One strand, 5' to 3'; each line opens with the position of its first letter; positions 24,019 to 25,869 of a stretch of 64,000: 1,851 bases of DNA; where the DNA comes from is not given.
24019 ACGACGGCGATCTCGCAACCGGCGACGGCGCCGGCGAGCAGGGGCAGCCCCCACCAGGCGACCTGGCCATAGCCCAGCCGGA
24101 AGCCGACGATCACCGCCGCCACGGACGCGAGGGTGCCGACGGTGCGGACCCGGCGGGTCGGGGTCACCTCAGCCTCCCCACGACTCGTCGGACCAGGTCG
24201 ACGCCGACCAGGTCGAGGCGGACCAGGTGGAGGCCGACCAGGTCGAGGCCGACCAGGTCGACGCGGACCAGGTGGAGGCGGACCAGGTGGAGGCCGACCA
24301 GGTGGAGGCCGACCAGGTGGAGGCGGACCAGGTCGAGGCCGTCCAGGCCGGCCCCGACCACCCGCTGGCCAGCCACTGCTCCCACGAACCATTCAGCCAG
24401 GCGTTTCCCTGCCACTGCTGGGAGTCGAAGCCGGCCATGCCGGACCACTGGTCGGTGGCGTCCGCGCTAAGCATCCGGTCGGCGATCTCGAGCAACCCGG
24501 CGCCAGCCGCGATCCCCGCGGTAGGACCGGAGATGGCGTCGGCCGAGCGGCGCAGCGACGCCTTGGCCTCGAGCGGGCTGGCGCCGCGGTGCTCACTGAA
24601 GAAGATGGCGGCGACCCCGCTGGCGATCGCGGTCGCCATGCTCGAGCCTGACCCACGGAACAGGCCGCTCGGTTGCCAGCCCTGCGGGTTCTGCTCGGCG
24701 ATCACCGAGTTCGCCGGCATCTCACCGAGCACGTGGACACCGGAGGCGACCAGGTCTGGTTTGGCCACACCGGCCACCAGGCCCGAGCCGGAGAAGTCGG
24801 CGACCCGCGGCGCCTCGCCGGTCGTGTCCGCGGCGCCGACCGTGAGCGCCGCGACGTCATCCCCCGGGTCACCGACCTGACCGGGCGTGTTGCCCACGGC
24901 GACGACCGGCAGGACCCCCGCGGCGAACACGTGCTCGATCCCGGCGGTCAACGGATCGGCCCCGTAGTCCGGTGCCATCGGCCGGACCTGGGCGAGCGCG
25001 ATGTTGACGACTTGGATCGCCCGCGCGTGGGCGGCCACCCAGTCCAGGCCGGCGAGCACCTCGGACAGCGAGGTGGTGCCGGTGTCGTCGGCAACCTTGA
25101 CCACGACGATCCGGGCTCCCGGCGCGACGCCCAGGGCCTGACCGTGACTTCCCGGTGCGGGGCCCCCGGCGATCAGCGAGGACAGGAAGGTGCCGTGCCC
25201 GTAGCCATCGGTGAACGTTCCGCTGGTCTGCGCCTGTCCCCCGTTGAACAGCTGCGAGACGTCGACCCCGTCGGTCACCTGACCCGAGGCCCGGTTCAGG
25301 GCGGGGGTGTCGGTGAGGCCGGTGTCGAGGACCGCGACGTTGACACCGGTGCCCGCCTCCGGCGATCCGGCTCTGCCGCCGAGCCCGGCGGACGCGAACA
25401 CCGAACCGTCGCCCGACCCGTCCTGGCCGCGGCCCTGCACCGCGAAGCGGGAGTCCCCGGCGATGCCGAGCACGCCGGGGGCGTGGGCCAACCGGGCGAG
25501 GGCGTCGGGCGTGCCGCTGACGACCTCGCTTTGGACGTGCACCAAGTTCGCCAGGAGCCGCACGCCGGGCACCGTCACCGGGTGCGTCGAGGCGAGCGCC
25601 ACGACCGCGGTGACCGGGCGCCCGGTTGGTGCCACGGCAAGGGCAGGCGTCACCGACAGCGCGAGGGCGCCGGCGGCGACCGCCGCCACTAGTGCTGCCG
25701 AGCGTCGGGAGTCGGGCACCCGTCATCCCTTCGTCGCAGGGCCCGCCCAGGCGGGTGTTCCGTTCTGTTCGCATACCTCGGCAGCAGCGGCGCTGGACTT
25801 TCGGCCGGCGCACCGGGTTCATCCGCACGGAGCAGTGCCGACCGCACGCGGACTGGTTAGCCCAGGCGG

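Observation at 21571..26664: Subtilase / GAF-membrane sensor / histidine kinase operon with divergent NarL-type regulator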

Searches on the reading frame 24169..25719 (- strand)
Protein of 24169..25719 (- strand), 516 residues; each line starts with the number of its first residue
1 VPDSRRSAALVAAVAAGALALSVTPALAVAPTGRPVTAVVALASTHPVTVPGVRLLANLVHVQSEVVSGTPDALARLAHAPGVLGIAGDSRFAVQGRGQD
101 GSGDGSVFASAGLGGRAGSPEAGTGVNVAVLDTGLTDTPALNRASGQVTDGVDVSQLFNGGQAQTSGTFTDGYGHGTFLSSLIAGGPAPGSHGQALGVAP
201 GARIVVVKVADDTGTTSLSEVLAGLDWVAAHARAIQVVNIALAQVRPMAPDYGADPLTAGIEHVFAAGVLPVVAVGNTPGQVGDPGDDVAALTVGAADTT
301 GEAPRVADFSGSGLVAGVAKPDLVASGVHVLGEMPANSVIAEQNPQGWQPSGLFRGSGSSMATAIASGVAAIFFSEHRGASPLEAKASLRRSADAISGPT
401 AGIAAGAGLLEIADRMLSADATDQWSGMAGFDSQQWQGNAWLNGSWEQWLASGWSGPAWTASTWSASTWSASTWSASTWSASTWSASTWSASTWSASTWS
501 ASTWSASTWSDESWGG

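Call 3: search_protein_families(library=pfam, proteins=[window:24169-25719:-], max_evalue=0.01)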
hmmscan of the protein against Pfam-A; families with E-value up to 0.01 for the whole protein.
window:24169-25719:- (516 aa): 1 family
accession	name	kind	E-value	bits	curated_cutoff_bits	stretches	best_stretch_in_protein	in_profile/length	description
PF00082.27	Peptidase_S8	-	2.5e-33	116.1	21.8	1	123-395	1-275/288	Subtilase family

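Call 7: search_protein_families(library=ncbifam, proteins=[window:24169-25719:-], max_evalue=0.1)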
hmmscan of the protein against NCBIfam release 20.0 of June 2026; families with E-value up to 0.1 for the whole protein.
window:24169-25719:- (516 aa): 6 families
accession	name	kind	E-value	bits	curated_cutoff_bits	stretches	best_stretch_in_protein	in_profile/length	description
TIGR03921.1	T7SS_mycosin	equivalog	9.8e-26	90.7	278.75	1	122-412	11-281/353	type VII secretion-associated serine protease mycosin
NF049966.1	QH_SP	equivalog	4.1e-08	32.8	165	1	161-274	28-120/219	subtilisin-like serine protease QhpE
NF042956.1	IteS_antiphage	equivalog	1.6e-07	30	900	1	172-386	290-521/747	S8 family anti-phage peptidase IteS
NF040809.1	germ_prot_CspBA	exception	4.1e-05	21.4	1250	1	170-277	719-823/1099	bifunctional germination protease/germinant receptor pseudoprotease CspBA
TIGR03895.1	protease_PatA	subfamily_domain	0.00015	20.6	421.05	1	175-377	1-180/606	PatA/PatG family cyanobactin maturation protease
NF033595.1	denti_PrtP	equivalog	0.00033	19.4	300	1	262-399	360-484/606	dentilisin complex serine proteinase subunit PrtP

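Call 37: search_solved_structures(query=window:24172-25719:-, max_evalue=0.00001)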
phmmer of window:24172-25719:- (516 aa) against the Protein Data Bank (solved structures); distinct sequences matched with E-value up to 0.00001: 31.
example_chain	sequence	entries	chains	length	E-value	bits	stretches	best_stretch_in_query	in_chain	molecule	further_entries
9ues_B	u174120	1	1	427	9.8e-24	87.3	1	123-410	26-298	Subtilisin-like serine protease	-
3afg_A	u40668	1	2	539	1.9e-23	86.3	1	122-410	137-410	Subtilisin-like serine protease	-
1mpt_A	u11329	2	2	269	4.2e-11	45.6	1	122-396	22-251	M-PROTEASE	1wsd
5arb_A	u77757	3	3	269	1.2e-10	44.1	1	122-387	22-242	SUBTILISIN SAVINASE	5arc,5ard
1ah2_A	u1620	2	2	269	1.3e-10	44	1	122-391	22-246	SERINE PROTEASE PB92 | SUBTILISIN SAVINASE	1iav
1gci_A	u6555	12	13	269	1.5e-10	43.8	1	122-391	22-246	SUBTILISIN | Subtilisin Savinase | SAVINASE (TM)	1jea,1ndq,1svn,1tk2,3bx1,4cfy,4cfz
1c9m_A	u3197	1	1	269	3.2e-10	42.7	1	122-391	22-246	SERINE PROTEASE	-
1q5p_A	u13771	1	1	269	4.9e-10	42.1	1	122-389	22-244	Serine protease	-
1s2n_A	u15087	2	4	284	8.1e-10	41.4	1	123-393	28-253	extracellular subtilisin-like serine proteinase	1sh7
1c9j_A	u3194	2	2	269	9.1e-10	41.2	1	122-389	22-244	SERINE PROTEASE | Subtilisin Savinase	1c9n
1ndu_A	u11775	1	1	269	1.4e-09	40.7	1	122-391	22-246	Subtilisin Savinase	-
1st3_A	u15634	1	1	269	2e-09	40.1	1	122-391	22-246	SUBTILISIN BL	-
3i6s_A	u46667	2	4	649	1e-08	37.8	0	302-398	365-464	Subtilisin-like protease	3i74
4dzt_A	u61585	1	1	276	1.7e-08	37.1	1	122-407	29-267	Aqualysin-1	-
3f7m_A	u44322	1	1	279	5.3e-08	35.4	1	121-325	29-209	Alkaline serine protease ver112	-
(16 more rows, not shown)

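Call 46: find_homologous_proteins(query=window:24172-25719:-, max_evalue=1e-10)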
Query window:24172-25719:- (516 aa): 539 proteins with E <= 1e-10 among 8000 candidates; the best 120 are listed.
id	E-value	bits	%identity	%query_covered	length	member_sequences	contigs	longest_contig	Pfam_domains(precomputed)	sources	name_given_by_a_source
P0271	0.0e+0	1087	100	100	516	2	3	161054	PF00082.28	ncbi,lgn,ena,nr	ncbi:MAG TPA: S8 family serine peptidase [Mycobacteriales bacterium]|nr:S8 family serine peptidase [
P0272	5.9e-211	720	66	88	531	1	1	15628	PF00082.28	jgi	jgi:serine protease AprX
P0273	6.9e-190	650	66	96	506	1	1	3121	PF00082.28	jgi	jgi:serine protease AprX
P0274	1.4e-176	606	61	100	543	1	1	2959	PF00082.28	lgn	-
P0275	3.3e-170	585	61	80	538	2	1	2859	PF00082.28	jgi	jgi:serine protease AprX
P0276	6.8e-168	578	62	82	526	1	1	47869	PF00082.28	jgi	jgi:serine protease AprX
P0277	3.0e-167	576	62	80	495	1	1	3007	PF00082.28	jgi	jgi:serine protease AprX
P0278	1.0e-166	574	61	80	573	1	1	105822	PF00082.28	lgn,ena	-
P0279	2.3e-166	573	62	77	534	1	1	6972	PF00082.28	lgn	-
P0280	4.2e-163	562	60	83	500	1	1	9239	PF00082.28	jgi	jgi:serine protease AprX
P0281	6.5e-163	561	60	78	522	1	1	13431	PF00082.28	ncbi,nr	ncbi:MAG: serine protease AprX [Frankiaceae bacterium]|nr:serine protease AprX [Frankiaceae bacteriu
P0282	1.1e-162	561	61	77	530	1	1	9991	PF00082.28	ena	-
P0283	2.0e-161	557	62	77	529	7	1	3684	PF00082.28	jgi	-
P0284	3.2e-161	556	58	98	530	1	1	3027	PF00082.28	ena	-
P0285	5.7e-161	555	60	77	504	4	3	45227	PF00082.28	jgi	jgi:serine protease AprX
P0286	7.8e-161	555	59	80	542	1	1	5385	PF00082.28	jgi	jgi:serine protease AprX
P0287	1.6e-160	554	60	81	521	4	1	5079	PF00082.28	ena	-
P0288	2.5e-159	550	62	77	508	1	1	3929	PF00082.28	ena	-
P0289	4.8e-159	549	59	79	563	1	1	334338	PF00082.28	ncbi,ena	-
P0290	4.9e-159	549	60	78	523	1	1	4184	PF00082.28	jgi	jgi:serine protease AprX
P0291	3.5e-158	546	58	93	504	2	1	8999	PF00082.28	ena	-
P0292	6.4e-158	545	59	80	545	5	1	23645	PF00082.28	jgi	jgi:serine protease AprX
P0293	8.4e-158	545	59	78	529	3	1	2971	PF00082.28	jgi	jgi:serine protease AprX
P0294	1.5e-157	544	61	82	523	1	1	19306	PF00082.28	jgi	jgi:serine protease AprX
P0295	1.7e-157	543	57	87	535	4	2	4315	PF00082.28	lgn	-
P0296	4.1e-157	542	59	81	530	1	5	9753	PF00082.28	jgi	jgi:serine protease AprX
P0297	1.9e-156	540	62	83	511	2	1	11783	PF00082.28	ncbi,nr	ncbi:MAG: serine protease AprX [Frankiaceae bacterium]|nr:serine protease AprX [Frankiaceae bacteriu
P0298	2.4e-156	540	61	80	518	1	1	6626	PF00082.28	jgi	jgi:serine protease AprX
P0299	2.9e-156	539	56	80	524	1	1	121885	PF00082.28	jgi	jgi:serine protease AprX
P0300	3.4e-156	539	60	80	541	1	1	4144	PF00082.28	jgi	jgi:serine protease AprX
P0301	3.5e-156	539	59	95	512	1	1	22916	PF00082.28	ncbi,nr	ncbi:MAG: serine protease AprX [Frankiaceae bacterium]|nr:serine protease AprX [Frankiaceae bacteriu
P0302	1.4e-155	537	59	82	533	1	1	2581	PF00082.28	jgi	jgi:serine protease AprX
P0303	1.5e-155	537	56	99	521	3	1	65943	PF00082.28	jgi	jgi:serine protease AprX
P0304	1.7e-155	537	56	85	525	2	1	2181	PF00082.28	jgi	jgi:serine protease AprX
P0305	2.3e-155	536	55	85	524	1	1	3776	PF00082.28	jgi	-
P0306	2.4e-155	536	61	77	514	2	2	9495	PF00082.28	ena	-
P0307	4.3e-155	536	60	78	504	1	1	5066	PF00082.28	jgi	jgi:serine protease AprX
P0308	4.4e-155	536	56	84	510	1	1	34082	PF00082.28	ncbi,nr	ncbi:MAG TPA: S8 family serine peptidase [Mycobacteriales bacterium]|nr:S8 family serine peptidase [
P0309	6.2e-155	535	59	99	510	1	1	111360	PF00082.28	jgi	jgi:serine protease AprX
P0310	1.7e-154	534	57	78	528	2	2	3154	PF00082.28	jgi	-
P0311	3.8e-154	532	59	91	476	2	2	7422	PF00082.28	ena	-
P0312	7.4e-154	532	56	99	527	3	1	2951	PF00082.28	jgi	jgi:serine protease AprX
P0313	1.2e-153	531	57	78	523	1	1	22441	PF00082.28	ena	-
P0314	1.3e-153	531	59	79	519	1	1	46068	PF00082.28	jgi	jgi:serine protease AprX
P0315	2.3e-153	530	59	81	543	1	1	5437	PF00082.28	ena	-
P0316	1.1e-152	528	54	85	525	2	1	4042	PF00082.28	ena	-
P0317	1.2e-152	528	59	94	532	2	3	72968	PF00082.28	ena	-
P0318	1.3e-152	527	59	91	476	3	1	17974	PF00082.28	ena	-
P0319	1.9e-152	527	56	99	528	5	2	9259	PF00082.28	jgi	-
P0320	2.8e-152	526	56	93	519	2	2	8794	PF00082.28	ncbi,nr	ncbi:MAG: S8 family serine peptidase [Frankiaceae bacterium]|nr:S8 family serine peptidase [Frankiac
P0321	3.5e-152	526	57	80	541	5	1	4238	PF00082.28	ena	-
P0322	6.0e-152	525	60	82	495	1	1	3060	PF00082.28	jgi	-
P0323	7.4e-152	525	58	78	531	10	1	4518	PF00082.28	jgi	jgi:serine protease AprX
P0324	3.7e-151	523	59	95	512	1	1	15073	PF00082.28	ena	-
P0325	6.9e-151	522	56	78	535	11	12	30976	PF00082.28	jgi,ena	jgi:serine protease AprX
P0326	6.9e-151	522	64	79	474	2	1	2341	PF00082.28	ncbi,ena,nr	ncbi:MAG TPA: S8 family serine peptidase [Mycobacteriales bacterium]|nr:S8 family serine peptidase [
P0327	9.2e-151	521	55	97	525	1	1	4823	PF00082.28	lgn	-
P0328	1.7e-150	520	56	89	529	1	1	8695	PF00082.28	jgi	jgi:serine protease AprX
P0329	1.8e-150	520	58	84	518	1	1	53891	PF00082.28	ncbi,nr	ncbi:MAG TPA: S8 family serine peptidase [Mycobacteriales bacterium]|nr:S8 family serine peptidase [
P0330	2.5e-150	520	57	78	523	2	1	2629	PF00082.28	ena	-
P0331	6.7e-150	518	57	94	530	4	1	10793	PF00082.28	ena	-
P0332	1.0e-149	518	57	84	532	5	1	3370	PF00082.28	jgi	jgi:serine protease AprX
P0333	1.1e-149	518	64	79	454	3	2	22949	PF00082.28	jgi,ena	-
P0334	3.0e-149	516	58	91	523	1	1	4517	PF00082.28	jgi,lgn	jgi:serine protease AprX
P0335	3.3e-149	516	58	92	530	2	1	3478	PF00082.28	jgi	jgi:serine protease AprX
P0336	5.1e-149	516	57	83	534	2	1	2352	PF00082.28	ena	-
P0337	6.8e-149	515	56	99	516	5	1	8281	PF00082.28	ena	-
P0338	4.4e-148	512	55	81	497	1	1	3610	PF00082.28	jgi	jgi:serine protease AprX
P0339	1.2e-147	511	58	91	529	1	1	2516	PF00082.28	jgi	jgi:serine protease AprX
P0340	1.4e-147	511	55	78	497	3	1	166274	PF00082.28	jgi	jgi:serine protease AprX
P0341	1.5e-147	511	59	77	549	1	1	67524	PF00082.28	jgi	jgi:serine protease AprX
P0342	2.1e-147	510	55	78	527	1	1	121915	PF00082.28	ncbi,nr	ncbi:MAG TPA: S8 family serine peptidase [Mycobacteriales bacterium]|nr:S8 family serine peptidase [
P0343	2.4e-147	510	62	68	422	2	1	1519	PF00082.28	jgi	jgi:serine protease AprX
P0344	2.6e-147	510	58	93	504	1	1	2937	PF00082.28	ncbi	ncbi:MAG: S8 family serine peptidase, partial [Mycobacteriales bacterium]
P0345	1.7e-146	507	58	91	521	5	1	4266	PF00082.28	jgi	-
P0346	3.3e-146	506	58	78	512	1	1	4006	PF00082.28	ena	-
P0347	1.1e-145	505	55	78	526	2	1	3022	PF00082.28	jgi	-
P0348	1.3e-145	504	56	84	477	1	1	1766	PF00082.28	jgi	jgi:serine protease AprX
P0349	2.3e-145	504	57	98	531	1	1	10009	PF00082.28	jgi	jgi:serine protease AprX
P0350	4.2e-145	503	56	94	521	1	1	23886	PF00082.28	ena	-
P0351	4.4e-145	503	56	99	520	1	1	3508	PF00082.28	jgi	jgi:serine protease AprX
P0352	7.0e-145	502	59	92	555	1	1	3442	PF00082.28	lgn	-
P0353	1.7e-144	501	58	93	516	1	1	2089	PF00082.28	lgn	-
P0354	1.8e-144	501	56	78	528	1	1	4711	PF00082.28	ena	-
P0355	2.0e-144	500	59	91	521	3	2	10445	PF00082.28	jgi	jgi:serine protease AprX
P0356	4.2e-144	499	54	83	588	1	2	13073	PF00082.28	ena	-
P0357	6.0e-144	499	64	77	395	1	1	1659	PF00082.28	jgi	jgi:serine protease AprX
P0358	3.2e-143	496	58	81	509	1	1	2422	PF00082.28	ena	-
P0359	5.5e-143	496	55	91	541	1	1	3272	PF00082.28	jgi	jgi:serine protease AprX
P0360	6.6e-143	495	54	83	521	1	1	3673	PF00082.28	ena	-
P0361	1.0e-142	495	57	94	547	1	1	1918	PF00082.28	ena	-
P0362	1.1e-142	495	58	91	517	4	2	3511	PF00082.28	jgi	-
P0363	3.4e-142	493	54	78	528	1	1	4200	PF00082.28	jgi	jgi:serine protease AprX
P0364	5.2e-142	492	56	99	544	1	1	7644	PF00082.28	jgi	jgi:serine protease AprX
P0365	1.0e-141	491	56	91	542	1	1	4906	PF00082.28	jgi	jgi:serine protease AprX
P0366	2.9e-141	490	57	91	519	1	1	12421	PF00082.28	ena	-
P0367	7.4e-141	489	58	77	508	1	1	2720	PF00082.28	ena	-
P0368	4.0e-140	486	54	83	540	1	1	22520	PF00082.28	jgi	jgi:serine protease AprX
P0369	5.1e-140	486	54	86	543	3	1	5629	PF00082.28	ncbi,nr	ncbi:MAG: serine protease AprX [Frankiaceae bacterium]|nr:serine protease AprX [Frankiaceae bacteriu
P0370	9.0e-140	485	54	99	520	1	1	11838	PF00082.28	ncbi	-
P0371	1.0e-139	485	58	88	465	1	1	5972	PF00082.28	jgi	-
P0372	1.2e-139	485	58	78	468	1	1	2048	PF00082.28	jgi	jgi:serine protease AprX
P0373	3.2e-139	483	55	81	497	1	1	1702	PF00082.28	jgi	jgi:serine protease AprX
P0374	4.8e-139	483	53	83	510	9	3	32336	PF00082.28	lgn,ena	-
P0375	5.1e-139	483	57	80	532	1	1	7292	PF00082.28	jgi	jgi:serine protease AprX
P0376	1.6e-138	481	58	91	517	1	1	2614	PF00082.28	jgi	jgi:serine protease AprX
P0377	5.4e-138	479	51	89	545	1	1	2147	PF00082.28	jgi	jgi:serine protease AprX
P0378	1.1e-137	478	55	98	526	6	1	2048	PF00082.28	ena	-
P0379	1.2e-137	478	57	89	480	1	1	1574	PF00082.28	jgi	jgi:serine protease AprX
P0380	2.1e-137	477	53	81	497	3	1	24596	PF00082.28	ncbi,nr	ncbi:MAG: S8 family serine peptidase [Frankiaceae bacterium]|nr:S8 family serine peptidase [Frankiac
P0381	2.1e-137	477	56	91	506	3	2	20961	PF00082.28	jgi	jgi:serine protease AprX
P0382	4.5e-137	476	51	86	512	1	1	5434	PF00082.28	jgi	jgi:serine protease AprX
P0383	7.9e-137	475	51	93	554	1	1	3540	PF00082.28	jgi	jgi:serine protease AprX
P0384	8.6e-137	475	54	80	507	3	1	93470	PF00082.28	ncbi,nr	ncbi:MAG TPA: S8 family serine peptidase [Mycobacteriales bacterium]|nr:S8 family serine peptidase [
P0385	1.2e-136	475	52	86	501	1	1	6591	PF00082.28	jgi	jgi:serine protease AprX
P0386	1.7e-136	474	54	91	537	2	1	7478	PF00082.28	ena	-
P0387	2.8e-136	474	54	80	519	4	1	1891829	PF00082.28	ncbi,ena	-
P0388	5.0e-136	473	54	86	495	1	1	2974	PF00082.28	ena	-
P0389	5.1e-136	473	53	81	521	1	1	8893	PF00082.28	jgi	jgi:serine protease AprX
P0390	1.1e-135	472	56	91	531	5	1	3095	PF00082.28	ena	-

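Call 64: predict_structure(alignment_id=A3)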
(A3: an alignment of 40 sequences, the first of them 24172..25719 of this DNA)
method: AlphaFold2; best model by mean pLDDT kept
length: 516 residues; sequences in the alignment: 40
mean_pLDDT: 79.3   pTM: 0.79
mean pLDDT of the five models: 79.3, 78.8, 76.3, 72.8, 64.4
residues with pLDDT >= 90: 310; 70-90: 70; 50-70: 31; < 50: 105
segments of 3 or more residues with pLDDT < 50: 1-24, 247-250, 443-516
pLDDT, mean of each block of 10 residues (from residue 1): 37 40 48 85 94 95 95 91 89 68 80 95 98 95 94 93 92 96 97 97 97 93 97 98 62 77 96 91 82 95 92 84 96 95 93 94 98 98 98 88 89 96 87 65 46 40 34 29 27 28 28 28
secondary structure, 60 per line:
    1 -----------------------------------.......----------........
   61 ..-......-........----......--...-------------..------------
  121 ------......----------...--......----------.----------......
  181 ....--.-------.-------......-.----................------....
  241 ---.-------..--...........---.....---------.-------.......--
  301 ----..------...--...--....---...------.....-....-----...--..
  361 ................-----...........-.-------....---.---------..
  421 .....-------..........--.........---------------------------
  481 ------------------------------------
elements in order: E36-42 E53-59 E64-69 H71-78 E83-88 E91-93 E127-132 E148-153 H175-184 E203-208 E215-217 H218-230 E237-240 H256-266 E270-274 E292-298 E313-315 E318-320 E323-326 E330-332 H339-343 E354-356 H359-376 H382-392 H402-405 H419-425 H433-442 H445-453

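Call 73: search_protein_families(library=padloc, proteins=[window:24172-25719:-], max_evalue=0.001)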
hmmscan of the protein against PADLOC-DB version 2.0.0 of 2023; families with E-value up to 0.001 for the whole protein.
window:24172-25719:- (516 aa): 2 families
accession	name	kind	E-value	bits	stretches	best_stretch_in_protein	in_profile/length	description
PDLC03014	subtilase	-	1.4e-11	42.5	1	111-395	165-377/391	-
PDLC02197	IetS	-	8.5e-08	28.9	1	173-388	293-525/749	-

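Call 88: fold_search(model_id=the predicted structure, library=pdb)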
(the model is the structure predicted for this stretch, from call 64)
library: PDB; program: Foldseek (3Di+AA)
matches with E <= 10: 672; with E <= 0.001: 331
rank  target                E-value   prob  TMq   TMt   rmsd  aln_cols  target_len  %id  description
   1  3afg_A                1.8e-24  1.00  0.57  0.58   5.3       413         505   24  Crystal structure of ProN-Tk-SP from Thermococcus kodakaraensis (released 2010-08-04)
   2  3afg_B                4.0e-24  1.00  0.59  0.60   4.5       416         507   24  Crystal structure of ProN-Tk-SP from Thermococcus kodakaraensis (released 2010-08-04)
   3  3whi_A                6.2e-21  1.00  0.57  0.81   4.4       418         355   20  Crystal structure of unautoprocessed form of IS1-inserted Pro-subtilisin E (released 2013-12-25)
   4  3wiu_C                7.9e-21  1.00  0.54  0.70   5.3       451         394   21  Crystal structure of Pro-S324A/L349A (released 2014-10-01)
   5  3wiv_C                1.2e-20  1.00  0.55  0.70   5.3       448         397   21  Crystal structure of Pro-S324A/D356A (released 2014-10-01)
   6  3whi_B                1.7e-20  1.00  0.55  0.79   4.6       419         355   20  Crystal structure of unautoprocessed form of IS1-inserted Pro-subtilisin E (released 2013-12-25)
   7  2e1p                  2.8e-20  1.00  0.54  0.69   5.7       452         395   21  Crystal structure of pro-Tk-subtilisin (released 2007-01-16)
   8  4jp8                  4.3e-20  1.00  0.55  0.71   5.0       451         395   20  Crystal structure of Pro-F17H/S324A (released 2014-01-29)
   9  3wiu_A                4.8e-20  1.00  0.54  0.69   5.5       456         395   19  Crystal structure of Pro-S324A/L349A (released 2014-10-01)
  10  1mpt                  6.5e-20  1.00  0.44  0.82   3.7       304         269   29  CRYSTAL STRUCTURE OF A NEW ALKALINE SERINE PROTEASE (M-PROTEASE) FROM BACILLUS SP. KSM-K16 (released 1994-06-22)
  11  2zwo_B                6.5e-20  1.00  0.54  0.70   5.3       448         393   19  Crystal structure of Ca2 site mutant of Pro-S324A (released 2009-06-23)
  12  9ues_B                1.3e-19  1.00  0.48  0.60   3.1       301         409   30  Crystal structure of an inactive TKSP mutant in complex with the TKS propeptide (released 2026-02-18)
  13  2z2z                  1.3e-19  1.00  0.53  0.69   5.8       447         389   20  Crystal structure of unautoprocessed form of Tk-subtilisin soaked by 10mM CaCl2 (released 2007-12-04)
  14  2zwo_C                1.4e-19  1.00  0.55  0.72   5.2       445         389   21  Crystal structure of Ca2 site mutant of Pro-S324A (released 2009-06-23)
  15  3wiv_A                1.5e-19  1.00  0.55  0.70   5.2       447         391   21  Crystal structure of Pro-S324A/D356A (released 2014-10-01)
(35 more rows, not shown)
